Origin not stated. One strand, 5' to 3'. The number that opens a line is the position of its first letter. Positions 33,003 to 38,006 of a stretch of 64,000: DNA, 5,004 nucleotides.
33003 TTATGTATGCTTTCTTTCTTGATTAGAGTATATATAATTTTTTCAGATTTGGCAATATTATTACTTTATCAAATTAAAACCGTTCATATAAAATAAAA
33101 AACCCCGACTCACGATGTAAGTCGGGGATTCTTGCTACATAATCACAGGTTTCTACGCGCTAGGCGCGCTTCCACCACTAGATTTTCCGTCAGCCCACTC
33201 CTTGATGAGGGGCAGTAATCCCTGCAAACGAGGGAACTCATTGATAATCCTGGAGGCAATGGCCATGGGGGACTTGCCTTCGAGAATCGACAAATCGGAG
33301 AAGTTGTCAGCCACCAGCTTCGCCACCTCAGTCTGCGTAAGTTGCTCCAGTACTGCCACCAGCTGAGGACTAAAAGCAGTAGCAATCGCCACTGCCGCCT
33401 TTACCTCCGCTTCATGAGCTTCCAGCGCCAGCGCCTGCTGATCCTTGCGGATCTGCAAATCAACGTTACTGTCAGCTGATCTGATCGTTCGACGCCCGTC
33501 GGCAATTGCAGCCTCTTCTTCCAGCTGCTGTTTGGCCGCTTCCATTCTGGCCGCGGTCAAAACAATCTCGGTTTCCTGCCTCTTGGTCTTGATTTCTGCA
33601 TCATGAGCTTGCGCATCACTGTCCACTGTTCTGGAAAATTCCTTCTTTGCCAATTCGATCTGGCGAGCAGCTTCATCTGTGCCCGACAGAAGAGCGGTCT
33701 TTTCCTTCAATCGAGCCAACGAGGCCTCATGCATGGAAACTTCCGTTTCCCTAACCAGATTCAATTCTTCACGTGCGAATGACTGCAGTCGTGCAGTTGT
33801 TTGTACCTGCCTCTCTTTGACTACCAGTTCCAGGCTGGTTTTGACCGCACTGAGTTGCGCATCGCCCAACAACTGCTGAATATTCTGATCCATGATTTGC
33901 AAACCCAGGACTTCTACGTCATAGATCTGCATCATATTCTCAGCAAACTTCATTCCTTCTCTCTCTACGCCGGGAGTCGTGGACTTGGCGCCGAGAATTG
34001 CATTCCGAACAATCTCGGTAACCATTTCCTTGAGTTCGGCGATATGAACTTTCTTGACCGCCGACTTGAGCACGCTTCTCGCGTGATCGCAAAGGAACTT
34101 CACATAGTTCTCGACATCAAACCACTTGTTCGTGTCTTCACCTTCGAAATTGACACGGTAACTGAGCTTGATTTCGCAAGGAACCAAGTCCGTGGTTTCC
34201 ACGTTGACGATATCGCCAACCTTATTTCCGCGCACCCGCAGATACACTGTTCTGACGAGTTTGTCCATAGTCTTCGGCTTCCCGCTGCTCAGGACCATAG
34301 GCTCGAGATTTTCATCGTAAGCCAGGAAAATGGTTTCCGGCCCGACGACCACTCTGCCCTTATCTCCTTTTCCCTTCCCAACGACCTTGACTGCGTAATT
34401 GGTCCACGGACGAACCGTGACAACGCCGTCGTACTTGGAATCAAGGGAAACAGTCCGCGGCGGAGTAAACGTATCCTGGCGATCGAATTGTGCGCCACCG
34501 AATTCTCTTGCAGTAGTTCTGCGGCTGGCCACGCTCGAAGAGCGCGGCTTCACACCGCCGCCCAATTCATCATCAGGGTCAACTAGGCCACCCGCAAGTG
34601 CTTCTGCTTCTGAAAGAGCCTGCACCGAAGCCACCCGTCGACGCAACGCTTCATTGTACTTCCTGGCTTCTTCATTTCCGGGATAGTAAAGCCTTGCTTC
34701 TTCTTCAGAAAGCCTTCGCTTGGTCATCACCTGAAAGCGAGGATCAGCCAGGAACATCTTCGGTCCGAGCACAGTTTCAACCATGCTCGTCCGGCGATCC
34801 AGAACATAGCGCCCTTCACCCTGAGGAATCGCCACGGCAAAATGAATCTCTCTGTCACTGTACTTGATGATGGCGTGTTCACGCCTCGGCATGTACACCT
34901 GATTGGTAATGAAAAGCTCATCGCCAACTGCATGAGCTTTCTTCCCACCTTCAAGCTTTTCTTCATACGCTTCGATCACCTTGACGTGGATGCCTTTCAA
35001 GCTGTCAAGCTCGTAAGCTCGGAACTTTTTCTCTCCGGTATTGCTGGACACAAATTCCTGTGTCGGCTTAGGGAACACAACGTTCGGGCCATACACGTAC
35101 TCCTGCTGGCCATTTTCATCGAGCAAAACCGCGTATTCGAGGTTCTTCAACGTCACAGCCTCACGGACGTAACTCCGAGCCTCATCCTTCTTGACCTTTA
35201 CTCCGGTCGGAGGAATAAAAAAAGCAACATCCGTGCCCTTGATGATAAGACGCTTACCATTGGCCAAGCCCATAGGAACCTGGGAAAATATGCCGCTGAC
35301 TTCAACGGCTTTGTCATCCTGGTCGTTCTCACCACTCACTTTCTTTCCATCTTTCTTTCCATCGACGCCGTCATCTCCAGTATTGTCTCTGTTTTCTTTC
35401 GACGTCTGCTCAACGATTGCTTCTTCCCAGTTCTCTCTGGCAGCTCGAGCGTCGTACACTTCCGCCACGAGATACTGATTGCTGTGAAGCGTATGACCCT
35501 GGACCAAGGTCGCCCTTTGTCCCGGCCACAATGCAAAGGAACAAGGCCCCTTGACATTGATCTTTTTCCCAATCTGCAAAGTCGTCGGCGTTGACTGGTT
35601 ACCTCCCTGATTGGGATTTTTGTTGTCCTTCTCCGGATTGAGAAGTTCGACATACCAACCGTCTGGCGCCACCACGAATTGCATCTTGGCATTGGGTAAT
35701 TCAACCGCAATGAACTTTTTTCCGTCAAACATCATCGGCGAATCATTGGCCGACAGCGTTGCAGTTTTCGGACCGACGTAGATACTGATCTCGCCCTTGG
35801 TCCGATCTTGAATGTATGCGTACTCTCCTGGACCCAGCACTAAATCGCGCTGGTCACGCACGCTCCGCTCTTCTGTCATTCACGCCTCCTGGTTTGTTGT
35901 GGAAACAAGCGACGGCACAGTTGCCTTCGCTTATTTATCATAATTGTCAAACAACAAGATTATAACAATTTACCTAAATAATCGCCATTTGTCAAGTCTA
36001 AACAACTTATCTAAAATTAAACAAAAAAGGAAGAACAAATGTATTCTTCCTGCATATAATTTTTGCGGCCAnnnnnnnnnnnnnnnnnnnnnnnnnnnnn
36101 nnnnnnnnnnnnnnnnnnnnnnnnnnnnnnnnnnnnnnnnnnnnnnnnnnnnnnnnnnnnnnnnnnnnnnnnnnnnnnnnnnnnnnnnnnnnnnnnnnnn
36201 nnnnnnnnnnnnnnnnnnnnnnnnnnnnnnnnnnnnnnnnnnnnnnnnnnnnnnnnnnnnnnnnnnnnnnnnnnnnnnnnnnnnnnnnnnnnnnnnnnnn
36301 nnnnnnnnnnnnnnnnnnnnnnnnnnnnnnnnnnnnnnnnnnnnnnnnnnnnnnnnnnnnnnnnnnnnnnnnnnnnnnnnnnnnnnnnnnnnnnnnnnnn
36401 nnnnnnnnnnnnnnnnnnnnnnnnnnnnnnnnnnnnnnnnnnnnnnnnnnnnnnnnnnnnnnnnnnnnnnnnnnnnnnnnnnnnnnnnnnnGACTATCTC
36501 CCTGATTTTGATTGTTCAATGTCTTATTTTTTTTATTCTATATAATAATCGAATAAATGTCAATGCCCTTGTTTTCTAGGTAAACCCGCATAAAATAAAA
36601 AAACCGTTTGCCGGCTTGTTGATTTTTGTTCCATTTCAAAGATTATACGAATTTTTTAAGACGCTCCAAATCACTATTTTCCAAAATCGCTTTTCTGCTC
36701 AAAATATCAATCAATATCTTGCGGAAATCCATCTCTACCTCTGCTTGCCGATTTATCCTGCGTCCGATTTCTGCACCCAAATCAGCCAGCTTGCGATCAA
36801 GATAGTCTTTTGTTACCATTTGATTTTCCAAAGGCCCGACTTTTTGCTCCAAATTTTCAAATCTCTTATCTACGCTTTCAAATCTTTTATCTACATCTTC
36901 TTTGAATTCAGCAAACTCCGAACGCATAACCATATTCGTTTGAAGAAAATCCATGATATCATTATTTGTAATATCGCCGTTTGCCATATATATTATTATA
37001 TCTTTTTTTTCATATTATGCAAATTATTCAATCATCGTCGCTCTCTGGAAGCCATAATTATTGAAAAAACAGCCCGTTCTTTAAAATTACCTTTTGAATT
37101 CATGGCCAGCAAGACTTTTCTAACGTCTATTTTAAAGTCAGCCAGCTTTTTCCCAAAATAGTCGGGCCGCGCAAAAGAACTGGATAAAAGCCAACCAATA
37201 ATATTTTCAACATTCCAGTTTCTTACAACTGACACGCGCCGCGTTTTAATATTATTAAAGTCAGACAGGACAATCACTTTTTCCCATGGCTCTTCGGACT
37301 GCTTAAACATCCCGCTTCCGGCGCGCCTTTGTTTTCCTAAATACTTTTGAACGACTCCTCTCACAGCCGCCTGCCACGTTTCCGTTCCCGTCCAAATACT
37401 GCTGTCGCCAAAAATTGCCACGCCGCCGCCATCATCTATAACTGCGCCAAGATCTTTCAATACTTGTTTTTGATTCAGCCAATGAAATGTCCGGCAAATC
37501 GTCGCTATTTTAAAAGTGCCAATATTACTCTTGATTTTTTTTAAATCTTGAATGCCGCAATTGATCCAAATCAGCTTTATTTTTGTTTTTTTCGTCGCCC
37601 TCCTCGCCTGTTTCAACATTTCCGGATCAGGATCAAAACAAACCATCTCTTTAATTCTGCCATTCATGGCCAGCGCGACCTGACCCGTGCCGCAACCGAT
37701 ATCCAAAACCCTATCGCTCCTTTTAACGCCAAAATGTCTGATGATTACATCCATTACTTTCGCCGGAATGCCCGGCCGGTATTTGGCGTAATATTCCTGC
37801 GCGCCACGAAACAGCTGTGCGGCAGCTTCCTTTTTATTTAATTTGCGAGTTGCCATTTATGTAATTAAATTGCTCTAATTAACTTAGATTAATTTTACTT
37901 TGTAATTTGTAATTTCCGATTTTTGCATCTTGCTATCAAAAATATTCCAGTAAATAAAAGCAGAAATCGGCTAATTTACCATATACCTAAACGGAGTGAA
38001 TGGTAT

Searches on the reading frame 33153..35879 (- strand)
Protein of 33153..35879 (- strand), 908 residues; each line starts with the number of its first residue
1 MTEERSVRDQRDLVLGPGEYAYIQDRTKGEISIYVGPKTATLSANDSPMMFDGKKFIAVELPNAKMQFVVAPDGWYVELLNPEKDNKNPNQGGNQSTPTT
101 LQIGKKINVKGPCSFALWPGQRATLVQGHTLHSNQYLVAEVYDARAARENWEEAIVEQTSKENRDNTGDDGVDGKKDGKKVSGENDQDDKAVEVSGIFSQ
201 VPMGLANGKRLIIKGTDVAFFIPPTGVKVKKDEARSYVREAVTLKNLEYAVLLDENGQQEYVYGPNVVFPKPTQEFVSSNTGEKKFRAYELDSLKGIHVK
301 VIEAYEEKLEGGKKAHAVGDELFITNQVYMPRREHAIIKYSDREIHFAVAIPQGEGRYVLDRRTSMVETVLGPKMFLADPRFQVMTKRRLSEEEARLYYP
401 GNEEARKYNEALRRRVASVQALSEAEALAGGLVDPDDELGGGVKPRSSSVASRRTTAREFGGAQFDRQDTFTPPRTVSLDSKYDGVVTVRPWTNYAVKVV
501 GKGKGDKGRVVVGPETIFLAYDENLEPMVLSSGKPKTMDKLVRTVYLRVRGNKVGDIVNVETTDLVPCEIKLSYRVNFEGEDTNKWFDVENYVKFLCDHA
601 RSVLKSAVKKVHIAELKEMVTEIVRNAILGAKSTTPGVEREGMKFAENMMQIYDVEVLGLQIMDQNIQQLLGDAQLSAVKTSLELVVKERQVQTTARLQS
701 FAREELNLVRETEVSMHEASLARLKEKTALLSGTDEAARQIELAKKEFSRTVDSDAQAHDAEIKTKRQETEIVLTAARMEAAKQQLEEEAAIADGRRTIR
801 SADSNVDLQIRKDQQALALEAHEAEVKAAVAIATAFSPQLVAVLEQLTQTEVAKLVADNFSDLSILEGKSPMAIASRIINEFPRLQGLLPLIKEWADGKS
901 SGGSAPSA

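Call 4: search_protein_families(library=pfam, proteins=[window:33153-35879:-], max_evalue=0.01)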
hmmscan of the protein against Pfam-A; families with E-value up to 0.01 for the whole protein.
window:33153-35879:- (908 aa): 2 families
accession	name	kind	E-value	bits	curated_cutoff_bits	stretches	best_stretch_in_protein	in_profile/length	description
PF11978.13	MVP_shoulder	-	5.8e-22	78.4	25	1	552-664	3-118/118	Shoulder domain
PF17795.6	Vault_3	-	1.3e-10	41.7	28.8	1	486-547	1-60/62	Major Vault Protein Repeat domain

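Call 5: search_protein_families(library=ncbifam, proteins=[window:33153-35879:-], max_evalue=0.1)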
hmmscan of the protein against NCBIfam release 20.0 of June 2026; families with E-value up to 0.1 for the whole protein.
window:33153-35879:- (908 aa): 0 families

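Call 17: find_homologous_proteins(query=window:33153-35879:-, max_evalue=0.001)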
Query window:33153-35879:- (908 aa): 1811 proteins with E <= 0.001 among 8000 candidates; the best 120 are listed.
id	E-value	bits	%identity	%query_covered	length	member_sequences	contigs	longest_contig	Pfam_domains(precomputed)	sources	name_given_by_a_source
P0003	0.0e+0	1328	72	94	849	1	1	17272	PF17795.7,PF11978.14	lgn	-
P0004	2.4e-229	782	45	96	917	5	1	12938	PF17795.7,PF11978.14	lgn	-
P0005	4.1e-228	778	47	97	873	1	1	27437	PF17795.7,PF11978.14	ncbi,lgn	-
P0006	1.0e-222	760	44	97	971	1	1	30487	PF17795.7,PF11978.14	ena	-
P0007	2.1e-222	759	44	97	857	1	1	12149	PF17795.7,PF11978.14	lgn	-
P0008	4.9e-219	748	44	98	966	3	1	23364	PF17795.7,PF11978.14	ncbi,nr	ncbi:hypothetical protein HOM83_04735 [Candidatus Falkowbacteria bacterium]|nr:hypothetical protein 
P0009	8.3e-219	747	45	99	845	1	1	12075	PF17795.7,PF11978.14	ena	-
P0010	1.2e-196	674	42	99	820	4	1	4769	PF17795.7,PF11978.14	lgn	-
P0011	6.3e-195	668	45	82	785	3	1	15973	PF17795.7,PF11978.14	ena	-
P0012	1.3e-192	660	41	97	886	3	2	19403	PF17795.7,PF11978.14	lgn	-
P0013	4.6e-192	659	42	97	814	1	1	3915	PF17795.7,PF11978.14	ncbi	-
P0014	2.1e-190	653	41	96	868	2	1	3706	PF17795.7,PF11978.14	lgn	-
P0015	4.4e-190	652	42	99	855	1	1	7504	PF17795.7,PF11978.14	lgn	-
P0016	1.5e-189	650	41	97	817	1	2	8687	PF17795.7,PF01145.32,PF11978.14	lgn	-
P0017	1.7e-189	650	41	99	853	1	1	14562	PF17795.7,PF11978.14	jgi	jgi:major vault protein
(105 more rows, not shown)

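Call 18: find_encoding_contigs(protein=P0003, flank=10000, max_places=4)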
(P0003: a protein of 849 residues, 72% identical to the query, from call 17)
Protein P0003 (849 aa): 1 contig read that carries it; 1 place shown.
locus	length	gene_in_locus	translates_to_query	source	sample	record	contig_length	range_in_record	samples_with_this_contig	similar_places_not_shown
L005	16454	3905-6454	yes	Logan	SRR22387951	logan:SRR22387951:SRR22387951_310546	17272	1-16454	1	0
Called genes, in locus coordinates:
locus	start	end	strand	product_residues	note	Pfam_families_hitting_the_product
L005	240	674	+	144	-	-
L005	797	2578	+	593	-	PF04851:ResIII, PF00270:DEAD, PF00271:Helicase_C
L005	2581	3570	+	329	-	PF01966:HD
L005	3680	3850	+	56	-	-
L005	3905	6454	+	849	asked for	PF17795:Vault_3 (weak), PF11978:MVP_shoulder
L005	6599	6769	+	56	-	-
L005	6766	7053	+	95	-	-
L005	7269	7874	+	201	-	PF01726:LexA_DNA_bind, PF00717:Peptidase_S24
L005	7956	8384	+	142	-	-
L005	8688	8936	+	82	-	-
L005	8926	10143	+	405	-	PF00817:IMS, PF21999:IMS_HHH_1, PF11799:IMS_C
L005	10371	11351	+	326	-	PF13534:Fer4_17 (faint), PF13746:Fer4_18 (faint), PF13237:Fer4_10 (faint), PF17179:Fer4_22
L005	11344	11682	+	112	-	-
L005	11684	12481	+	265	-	PF00175:NAD_binding_1, PF10418:DHODB_Fe-S_bind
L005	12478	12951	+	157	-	-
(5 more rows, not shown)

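Call 58: find_encoding_contigs(protein=P0005, flank=10000, max_places=2)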
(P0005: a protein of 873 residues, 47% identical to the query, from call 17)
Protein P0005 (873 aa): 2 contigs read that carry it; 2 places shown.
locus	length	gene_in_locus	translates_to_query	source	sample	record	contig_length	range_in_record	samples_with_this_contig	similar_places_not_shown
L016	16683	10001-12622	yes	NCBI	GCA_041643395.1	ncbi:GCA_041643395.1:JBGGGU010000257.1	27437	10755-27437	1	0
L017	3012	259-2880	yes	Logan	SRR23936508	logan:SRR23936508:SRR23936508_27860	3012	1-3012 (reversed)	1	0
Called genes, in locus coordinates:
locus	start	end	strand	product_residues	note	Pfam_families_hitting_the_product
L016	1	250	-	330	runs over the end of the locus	PF10343:Q_salvage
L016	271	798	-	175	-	PF10648:Gmad2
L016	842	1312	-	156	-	PF00293:NUDIX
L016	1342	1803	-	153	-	PF13302:Acetyltransf_3, PF13673:Acetyltransf_10, PF13420:Acetyltransf_4 (weak), PF00583:Acetyltransf_1, PF13508:Acetyltransf_7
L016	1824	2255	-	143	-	PF00293:NUDIX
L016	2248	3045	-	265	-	-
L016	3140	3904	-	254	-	PF02585:PIG-L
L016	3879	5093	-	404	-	PF00534:Glycos_transf_1, PF13692:Glyco_trans_1_4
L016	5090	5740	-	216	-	PF03575:Peptidase_S51, PF07685:GATase_3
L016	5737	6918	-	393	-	-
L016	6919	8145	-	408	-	PF01941:AdoMet_Synthase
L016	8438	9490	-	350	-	PF14528:LAGLIDADG_3 (faint)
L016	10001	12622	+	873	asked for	PF17795:Vault_3 (weak), PF11978:MVP_shoulder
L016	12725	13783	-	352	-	PF02655:ATP-grasp_3, PF07478:Dala_Dala_lig_C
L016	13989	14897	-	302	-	PF18075:FtsX_ECD, PF02687:FtsX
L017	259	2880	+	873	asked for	PF17795:Vault_3 (weak), PF11978:MVP_shoulder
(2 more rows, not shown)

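Call 59: find_encoding_contigs(protein=P0006, flank=10000, max_places=2)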
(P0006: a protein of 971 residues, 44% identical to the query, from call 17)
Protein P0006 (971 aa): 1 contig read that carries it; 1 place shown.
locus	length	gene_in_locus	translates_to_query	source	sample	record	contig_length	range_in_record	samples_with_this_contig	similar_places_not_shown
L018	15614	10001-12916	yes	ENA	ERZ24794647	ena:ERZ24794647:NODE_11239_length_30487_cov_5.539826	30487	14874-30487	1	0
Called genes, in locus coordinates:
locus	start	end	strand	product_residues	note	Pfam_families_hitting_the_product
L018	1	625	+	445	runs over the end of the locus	-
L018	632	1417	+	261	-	-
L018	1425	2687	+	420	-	PF08245:Mur_ligase_M, PF02875:Mur_ligase_C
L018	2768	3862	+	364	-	-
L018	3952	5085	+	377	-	-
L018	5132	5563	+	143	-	-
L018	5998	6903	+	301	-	-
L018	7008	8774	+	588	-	PF04851:ResIII, PF00270:DEAD, PF00271:Helicase_C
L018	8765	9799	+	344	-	PF01336:tRNA_anti-codon (weak), PF01966:HD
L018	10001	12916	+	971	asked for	PF17795:Vault_3, PF11978:MVP_shoulder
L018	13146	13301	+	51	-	-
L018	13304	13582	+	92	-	-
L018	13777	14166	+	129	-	PF05635:23S_rRNA_IVP, PF22296:bAvd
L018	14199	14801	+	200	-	PF01726:LexA_DNA_bind, PF00717:Peptidase_S24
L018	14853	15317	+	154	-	-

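Call 70: search_protein_families(library=padloc, proteins=[window:33153-35879:-], max_evalue=0.1)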
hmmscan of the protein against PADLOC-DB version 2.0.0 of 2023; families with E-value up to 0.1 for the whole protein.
window:33153-35879:- (908 aa): 0 families

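Call 71: search_protein_families(library=phrogs, proteins=[window:33153-35879:-], max_evalue=0.1)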
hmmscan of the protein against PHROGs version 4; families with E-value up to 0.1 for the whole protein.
window:33153-35879:- (908 aa): 0 families

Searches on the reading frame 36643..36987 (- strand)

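Call 4: search_protein_families(library=pfam, proteins=[window:36643-36987:-], max_evalue=0.01)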
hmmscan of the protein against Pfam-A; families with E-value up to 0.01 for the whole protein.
window:36643-36987:- (114 aa): 2 families
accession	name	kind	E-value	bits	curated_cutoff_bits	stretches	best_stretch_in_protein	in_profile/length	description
PF01519.22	DUF16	-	0.00058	20.7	40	1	16-83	16-83/104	Protein of unknown function DUF16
PF16326.10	ABC_tran_CTD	-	0.0073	17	32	0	34-83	8-59/69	ABC transporter C-terminal domain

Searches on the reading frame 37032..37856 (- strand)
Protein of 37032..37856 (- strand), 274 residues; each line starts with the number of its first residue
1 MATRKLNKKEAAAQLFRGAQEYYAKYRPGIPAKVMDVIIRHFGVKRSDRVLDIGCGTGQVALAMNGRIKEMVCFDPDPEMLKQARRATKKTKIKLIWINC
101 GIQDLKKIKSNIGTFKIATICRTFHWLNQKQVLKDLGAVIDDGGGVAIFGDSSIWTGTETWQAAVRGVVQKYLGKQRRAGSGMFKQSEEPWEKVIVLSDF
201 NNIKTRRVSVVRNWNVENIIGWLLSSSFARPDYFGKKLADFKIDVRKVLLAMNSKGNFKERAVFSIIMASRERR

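Call 4: search_protein_families(library=pfam, proteins=[window:37032-37856:-], max_evalue=0.01)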
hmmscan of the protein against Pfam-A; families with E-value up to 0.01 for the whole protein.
window:37032-37856:- (274 aa): 11 families
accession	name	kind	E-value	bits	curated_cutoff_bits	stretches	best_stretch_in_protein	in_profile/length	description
PF13649.12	Methyltransf_25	-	2.1e-14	54.4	27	1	50-144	1-97/97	Methyltransferase domain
PF08241.18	Methyltransf_11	-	5.7e-12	46.6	21.2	1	51-147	1-94/95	Methyltransferase domain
PF08242.18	Methyltransf_12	-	2.1e-09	38.4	30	1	51-145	1-97/98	Methyltransferase domain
PF13847.12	Methyltransf_31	-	2e-08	34.5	27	1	46-148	3-109/145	Methyltransferase domain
PF01209.24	Ubie_methyltran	-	5.1e-08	33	20.1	1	36-153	37-156/233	ubiE/COQ5 methyltransferase family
PF13489.12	Methyltransf_23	-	3.6e-07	30.5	27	1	32-144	7-112/164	Methyltransferase domain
PF00398.26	RrnaAD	-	1.7e-06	27.8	24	1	33-96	17-81/263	Ribosomal RNA adenine dimethylase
PF05175.20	MTS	-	5.6e-06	26.5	23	1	37-95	22-82/170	Methyltransferase small domain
PF05148.21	Methyltransf_8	-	0.00027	21.3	27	1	16-76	41-101/219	Hypothetical methyltransferase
PF01135.25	PCMT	-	0.00075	19.8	20.3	1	37-101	64-131/210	Protein-L-isoaspartate(D-aspartate) O-methyltransferase (PCMT)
PF01728.25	FtsJ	-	0.0043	17.4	24.1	0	38-87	12-63/181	FtsJ-like methyltransferase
